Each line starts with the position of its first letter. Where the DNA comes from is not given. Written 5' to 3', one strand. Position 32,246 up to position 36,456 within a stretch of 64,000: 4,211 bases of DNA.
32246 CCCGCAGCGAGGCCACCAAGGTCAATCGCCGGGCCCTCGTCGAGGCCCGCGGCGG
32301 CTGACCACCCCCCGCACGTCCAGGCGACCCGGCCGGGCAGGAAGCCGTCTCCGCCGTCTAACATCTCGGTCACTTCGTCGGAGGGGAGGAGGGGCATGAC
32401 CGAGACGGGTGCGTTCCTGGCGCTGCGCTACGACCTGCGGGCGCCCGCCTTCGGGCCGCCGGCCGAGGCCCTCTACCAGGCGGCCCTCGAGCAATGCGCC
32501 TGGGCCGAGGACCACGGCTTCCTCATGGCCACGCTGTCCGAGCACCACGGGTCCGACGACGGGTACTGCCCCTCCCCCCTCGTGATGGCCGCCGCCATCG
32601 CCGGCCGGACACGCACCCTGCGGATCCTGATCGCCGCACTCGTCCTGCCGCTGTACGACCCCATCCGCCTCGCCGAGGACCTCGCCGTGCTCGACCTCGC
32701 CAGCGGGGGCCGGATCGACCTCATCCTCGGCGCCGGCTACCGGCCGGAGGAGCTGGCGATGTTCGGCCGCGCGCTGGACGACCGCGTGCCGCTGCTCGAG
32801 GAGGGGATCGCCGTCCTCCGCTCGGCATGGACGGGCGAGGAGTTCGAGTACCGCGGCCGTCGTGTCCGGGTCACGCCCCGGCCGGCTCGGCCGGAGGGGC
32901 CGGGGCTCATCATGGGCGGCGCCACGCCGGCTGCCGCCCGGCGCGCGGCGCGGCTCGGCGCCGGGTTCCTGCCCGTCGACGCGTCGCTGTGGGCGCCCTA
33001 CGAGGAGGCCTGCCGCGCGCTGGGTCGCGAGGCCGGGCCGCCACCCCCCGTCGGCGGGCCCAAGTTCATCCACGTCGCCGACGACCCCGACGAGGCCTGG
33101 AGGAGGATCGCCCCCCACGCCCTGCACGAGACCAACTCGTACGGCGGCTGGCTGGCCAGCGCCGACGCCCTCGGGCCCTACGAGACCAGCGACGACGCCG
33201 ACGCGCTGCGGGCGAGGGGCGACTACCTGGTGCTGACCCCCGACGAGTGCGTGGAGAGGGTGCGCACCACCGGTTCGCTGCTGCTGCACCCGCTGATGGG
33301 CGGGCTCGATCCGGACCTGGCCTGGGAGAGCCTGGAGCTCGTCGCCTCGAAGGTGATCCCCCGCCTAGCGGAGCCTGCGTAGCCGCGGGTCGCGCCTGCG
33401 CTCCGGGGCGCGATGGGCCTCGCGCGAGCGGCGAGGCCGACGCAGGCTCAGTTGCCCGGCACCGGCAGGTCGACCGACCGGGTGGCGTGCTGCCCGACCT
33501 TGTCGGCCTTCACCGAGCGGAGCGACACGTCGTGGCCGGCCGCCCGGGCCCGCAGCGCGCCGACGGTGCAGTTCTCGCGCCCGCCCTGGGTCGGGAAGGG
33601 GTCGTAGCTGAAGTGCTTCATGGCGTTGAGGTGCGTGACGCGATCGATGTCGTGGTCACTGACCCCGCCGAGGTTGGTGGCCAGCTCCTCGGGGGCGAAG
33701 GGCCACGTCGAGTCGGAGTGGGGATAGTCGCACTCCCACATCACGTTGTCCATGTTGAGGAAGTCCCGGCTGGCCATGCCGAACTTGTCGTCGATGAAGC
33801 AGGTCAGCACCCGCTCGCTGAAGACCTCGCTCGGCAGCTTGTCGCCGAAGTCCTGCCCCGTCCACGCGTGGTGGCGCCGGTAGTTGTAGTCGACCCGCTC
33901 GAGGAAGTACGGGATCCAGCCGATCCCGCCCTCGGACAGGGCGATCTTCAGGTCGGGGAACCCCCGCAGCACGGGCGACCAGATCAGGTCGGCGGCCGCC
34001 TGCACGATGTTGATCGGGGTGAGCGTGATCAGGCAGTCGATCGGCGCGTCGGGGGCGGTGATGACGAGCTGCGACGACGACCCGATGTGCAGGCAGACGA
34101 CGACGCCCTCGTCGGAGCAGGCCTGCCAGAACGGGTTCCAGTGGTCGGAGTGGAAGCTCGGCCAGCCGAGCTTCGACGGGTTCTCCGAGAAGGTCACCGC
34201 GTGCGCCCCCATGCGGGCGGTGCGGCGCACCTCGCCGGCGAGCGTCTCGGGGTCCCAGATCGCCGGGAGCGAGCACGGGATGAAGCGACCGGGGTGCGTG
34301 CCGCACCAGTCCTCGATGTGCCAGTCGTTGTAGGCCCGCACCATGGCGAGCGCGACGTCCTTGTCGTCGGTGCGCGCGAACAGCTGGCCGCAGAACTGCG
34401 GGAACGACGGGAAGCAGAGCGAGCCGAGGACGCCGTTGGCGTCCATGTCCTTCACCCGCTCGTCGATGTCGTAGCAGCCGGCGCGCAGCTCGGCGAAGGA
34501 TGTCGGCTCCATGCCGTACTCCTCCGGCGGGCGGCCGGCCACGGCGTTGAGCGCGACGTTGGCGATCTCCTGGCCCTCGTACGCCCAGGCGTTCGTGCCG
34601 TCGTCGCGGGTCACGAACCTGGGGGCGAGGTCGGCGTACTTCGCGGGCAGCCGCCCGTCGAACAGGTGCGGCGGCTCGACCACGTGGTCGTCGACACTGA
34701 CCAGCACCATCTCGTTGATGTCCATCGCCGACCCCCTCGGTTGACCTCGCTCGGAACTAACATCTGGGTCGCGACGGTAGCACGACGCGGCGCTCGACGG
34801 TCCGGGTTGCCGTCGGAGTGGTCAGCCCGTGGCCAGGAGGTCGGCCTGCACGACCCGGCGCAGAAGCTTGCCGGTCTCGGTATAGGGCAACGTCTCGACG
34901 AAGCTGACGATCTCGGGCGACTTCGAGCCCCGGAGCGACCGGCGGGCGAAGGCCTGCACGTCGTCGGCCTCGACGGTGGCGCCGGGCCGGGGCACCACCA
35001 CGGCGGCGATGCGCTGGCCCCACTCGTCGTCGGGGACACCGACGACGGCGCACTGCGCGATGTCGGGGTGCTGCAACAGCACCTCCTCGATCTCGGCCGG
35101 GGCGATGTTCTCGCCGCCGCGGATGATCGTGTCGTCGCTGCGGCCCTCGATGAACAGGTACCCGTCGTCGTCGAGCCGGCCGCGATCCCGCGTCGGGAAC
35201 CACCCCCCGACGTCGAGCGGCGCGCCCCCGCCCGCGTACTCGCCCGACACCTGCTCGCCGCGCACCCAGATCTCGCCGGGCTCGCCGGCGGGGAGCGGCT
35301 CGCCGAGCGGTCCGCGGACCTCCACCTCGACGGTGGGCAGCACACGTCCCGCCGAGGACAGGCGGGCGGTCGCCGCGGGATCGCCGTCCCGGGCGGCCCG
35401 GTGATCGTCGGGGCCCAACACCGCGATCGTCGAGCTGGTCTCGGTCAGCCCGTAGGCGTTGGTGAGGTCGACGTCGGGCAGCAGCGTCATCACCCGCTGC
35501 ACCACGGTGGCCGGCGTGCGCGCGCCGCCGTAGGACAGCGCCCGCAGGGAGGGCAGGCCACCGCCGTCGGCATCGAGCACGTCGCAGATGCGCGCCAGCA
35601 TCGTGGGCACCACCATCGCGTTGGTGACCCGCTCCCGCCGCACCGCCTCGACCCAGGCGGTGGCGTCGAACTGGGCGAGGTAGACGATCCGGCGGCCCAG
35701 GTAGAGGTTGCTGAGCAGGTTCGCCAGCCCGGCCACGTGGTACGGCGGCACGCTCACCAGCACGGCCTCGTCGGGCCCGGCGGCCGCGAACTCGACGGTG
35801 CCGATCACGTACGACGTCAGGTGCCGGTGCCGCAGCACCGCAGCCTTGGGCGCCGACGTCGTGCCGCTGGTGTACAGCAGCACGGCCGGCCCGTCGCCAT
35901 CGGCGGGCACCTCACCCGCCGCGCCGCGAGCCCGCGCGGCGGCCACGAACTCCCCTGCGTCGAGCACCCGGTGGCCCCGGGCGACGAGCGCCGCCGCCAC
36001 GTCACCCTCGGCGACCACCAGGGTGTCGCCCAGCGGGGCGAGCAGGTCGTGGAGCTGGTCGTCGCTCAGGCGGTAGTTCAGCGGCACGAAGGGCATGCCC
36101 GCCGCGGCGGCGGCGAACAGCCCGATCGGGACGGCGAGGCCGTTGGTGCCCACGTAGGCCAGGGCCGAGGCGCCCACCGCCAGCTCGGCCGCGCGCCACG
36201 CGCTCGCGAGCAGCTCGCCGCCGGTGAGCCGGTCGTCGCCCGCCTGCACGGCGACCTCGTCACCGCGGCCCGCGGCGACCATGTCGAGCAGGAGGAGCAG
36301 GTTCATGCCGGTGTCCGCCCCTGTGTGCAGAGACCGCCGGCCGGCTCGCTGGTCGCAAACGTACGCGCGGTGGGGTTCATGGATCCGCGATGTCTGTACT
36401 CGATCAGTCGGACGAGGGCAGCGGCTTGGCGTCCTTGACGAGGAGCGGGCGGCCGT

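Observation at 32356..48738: Non-palindromic 18-bp box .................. (core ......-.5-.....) repeated six times in front of catabolic genes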

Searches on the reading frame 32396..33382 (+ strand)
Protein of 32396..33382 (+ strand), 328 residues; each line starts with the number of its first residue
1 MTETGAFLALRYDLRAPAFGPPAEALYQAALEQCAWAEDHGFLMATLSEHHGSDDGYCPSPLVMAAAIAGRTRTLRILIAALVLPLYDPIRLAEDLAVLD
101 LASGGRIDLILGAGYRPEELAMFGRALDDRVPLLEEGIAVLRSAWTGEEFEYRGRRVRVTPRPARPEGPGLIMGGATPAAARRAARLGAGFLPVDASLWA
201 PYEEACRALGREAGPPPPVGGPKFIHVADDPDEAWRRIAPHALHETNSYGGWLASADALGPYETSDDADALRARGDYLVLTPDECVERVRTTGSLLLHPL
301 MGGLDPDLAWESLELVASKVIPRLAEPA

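Call 7: search_protein_families(library=pfam, proteins=[window:32396-33382:+])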
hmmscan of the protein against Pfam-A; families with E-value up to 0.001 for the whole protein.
window:32396-33382:+ (328 aa): 1 family
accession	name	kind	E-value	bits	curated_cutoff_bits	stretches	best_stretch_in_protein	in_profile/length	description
PF00296.26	Bac_luciferase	-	4.5e-52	177.8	27.9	1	26-291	21-306/314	Luciferase-like monooxygenase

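Call 41: search_protein_families(library=ncbifam, proteins=[window:32396-33382:+], max_evalue=0.00001)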
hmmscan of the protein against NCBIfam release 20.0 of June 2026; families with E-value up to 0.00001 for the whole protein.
window:32396-33382:+ (328 aa): 23 families
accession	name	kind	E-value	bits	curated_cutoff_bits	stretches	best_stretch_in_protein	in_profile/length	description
TIGR03619.1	F420_Rv2161c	subfamily_domain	4.3e-34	118.2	166.9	1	36-203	16-192/247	TIGR03619 family F420-dependent LLM class oxidoreductase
TIGR04027.1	LLM_KPN_01858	hypoth_equivalog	1e-31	110.1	412.9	1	23-157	15-150/326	putative FMN-dependent luciferase-like monooxygenase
TIGR04020.1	seco_metab_LLM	subfamily_domain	8.9e-25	87.5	244.45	1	26-192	17-189/341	MupA/Atu3671 family FMN-dependent luciferase-like monooxygenase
TIGR03858.1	LLM_2I7G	subfamily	4.9e-21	75.1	462.25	1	28-324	26-336/337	Atu2307/SP_0267 family LLM class monooxygenase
TIGR03621.1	F420_MSMEG_2516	subfamily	1.7e-19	70.1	213.15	1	28-185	14-167/295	TIGR03621 family F420-dependent LLM class oxidoreductase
TIGR04036.1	LLM_CE1758_fam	subfamily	6.7e-18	64.6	479.1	1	28-193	28-199/355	CE1758 family FMN-dependent luciferase-like monooxygenase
TIGR03558.1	oxido_grp_1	subfamily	1.6e-17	63.7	166.95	1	28-205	20-197/325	MsnO8 family LLM class oxidoreductase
TIGR03560.1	F420_Rv1855c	subfamily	1.3e-15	57.8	231.4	1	24-178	10-177/227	TIGR03560 family F420-dependent LLM class oxidoreductase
TIGR03571.1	lucif_BA3436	subfamily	2.3e-15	56.6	303.9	1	59-176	67-190/304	TIGR03571 family LLM class oxidoreductase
TIGR03557.1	F420_G6P_family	subfamily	5.9e-12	45.4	210.4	1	30-236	15-225/316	TIGR03557 family F420-dependent LLM class oxidoreductase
NF052254.1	luciferase_Alph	exception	1.1e-11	44.6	600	1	36-135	30-129/354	luciferase subunit alpha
TIGR04021.1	LLM_DMSO2_sfnG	equivalog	1.4e-11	44.4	382.95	1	60-187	62-196/350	dimethylsulfone monooxygenase SfnG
NF052255.1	luciferase_Beta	exception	1.1e-09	37.8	500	1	37-146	31-142/325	luciferase subunit beta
TIGR03854.1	F420_MSMEG_3544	hypoth_equivalog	1.2e-09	37.9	295.6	1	61-203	43-186/290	TIGR03854 family LLM class F420-dependent oxidoreductase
TIGR03565.1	alk_sulf_monoox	equivalog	2e-08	33.7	518.2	1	58-186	52-186/346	FMNH2-dependent alkanesulfonate monooxygenase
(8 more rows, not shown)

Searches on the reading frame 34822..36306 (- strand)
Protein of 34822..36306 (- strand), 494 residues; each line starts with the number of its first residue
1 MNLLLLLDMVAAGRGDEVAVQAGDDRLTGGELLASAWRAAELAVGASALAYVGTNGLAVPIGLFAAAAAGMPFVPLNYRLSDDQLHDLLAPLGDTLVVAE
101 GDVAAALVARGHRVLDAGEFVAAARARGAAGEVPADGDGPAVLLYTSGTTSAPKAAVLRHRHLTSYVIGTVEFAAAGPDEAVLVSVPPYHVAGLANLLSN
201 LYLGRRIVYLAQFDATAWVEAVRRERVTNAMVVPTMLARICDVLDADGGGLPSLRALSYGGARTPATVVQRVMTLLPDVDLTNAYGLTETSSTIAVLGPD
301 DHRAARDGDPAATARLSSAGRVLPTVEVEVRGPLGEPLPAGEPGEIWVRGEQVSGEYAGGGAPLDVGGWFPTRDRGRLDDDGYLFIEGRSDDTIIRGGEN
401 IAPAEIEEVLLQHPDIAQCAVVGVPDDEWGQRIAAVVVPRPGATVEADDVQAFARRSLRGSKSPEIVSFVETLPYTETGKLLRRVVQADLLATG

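Call 7: search_protein_families(library=pfam, proteins=[window:34822-36306:-])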
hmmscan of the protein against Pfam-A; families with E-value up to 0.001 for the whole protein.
window:34822-36306:- (494 aa): 2 families
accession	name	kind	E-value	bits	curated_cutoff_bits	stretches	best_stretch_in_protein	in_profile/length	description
PF00501.34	AMP-binding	-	3.1e-59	201.1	29.9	1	10-357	4-383/384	AMP-binding enzyme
PF13193.12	AMP-binding_C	-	2.5e-20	73.6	24.5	1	405-480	1-76/76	AMP-binding enzyme C-terminal domain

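Call 41: search_protein_families(library=ncbifam, proteins=[window:34822-36306:-], max_evalue=0.00001)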
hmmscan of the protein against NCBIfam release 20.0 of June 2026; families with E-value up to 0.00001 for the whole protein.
window:34822-36306:- (494 aa): 103 families (the best 25 are shown)
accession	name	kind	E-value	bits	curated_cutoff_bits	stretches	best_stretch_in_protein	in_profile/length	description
NF004837.0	PRK06187.1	subfamily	5.7e-96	321.8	476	1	48-490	60-522/531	long-chain-fatty-acid--CoA ligase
NF006182.0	PRK08316.1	subfamily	8e-76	255.6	663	1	15-488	25-515/523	fatty acyl-CoA synthetase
TIGR01923.1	menE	equivalog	8e-72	242.5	330.15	1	46-484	24-440/442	o-succinylbenzoate--CoA ligase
NF052580.1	Str24CoAsynCasG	equivalog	4.7e-70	236.5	750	1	61-487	106-547/548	steroid-24-oyl-CoA synthetase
NF002966.0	PRK03640.1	equivalog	1.3e-67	228.4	556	1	16-487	17-477/483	o-succinylbenzoate--CoA ligase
NF004797.0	PRK06145.1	equivalog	4.8e-67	226.4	850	1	55-490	61-495/499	acyl-CoA synthetase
NF009233.0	PRK12583.1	subfamily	4.6e-66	223.4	832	1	112-485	177-545/558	fatty acid CoA ligase family protein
NF005676.0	PRK07470.1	equivalog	1.4e-65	221.9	774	1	1-494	20-533/544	acyl-CoA synthetase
NF005801.1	PRK07656.1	equivalog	7.2e-64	216.2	657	1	6-485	6-498/500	FadD3 family acyl-CoA ligase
NF006572.0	PRK09088.1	equivalog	3.5e-61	207.4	696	1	49-492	56-489/491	acyl-CoA synthetase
NF006181.0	PRK08314.1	subfamily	4.8e-58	196.8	705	1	119-488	185-552/563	long-chain-fatty-acid--CoA ligase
NF005857.1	PRK07786.1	exception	6.9e-58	196.4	733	1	107-484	137-506/513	fatty-acid--CoA ligase FadD5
NF005858.0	PRK07787.1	subfamily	3.2e-57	194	575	1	9-486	9-468/471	acyl-CoA synthetase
NF005307.0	PRK06839.1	equivalog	7.7e-57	193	748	1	49-484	56-487/496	o-succinylbenzoate--CoA ligase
NF004114.0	PRK05605.1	equivalog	1.9e-56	191.6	766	1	135-492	218-571/575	long-chain-fatty-acid--CoA ligase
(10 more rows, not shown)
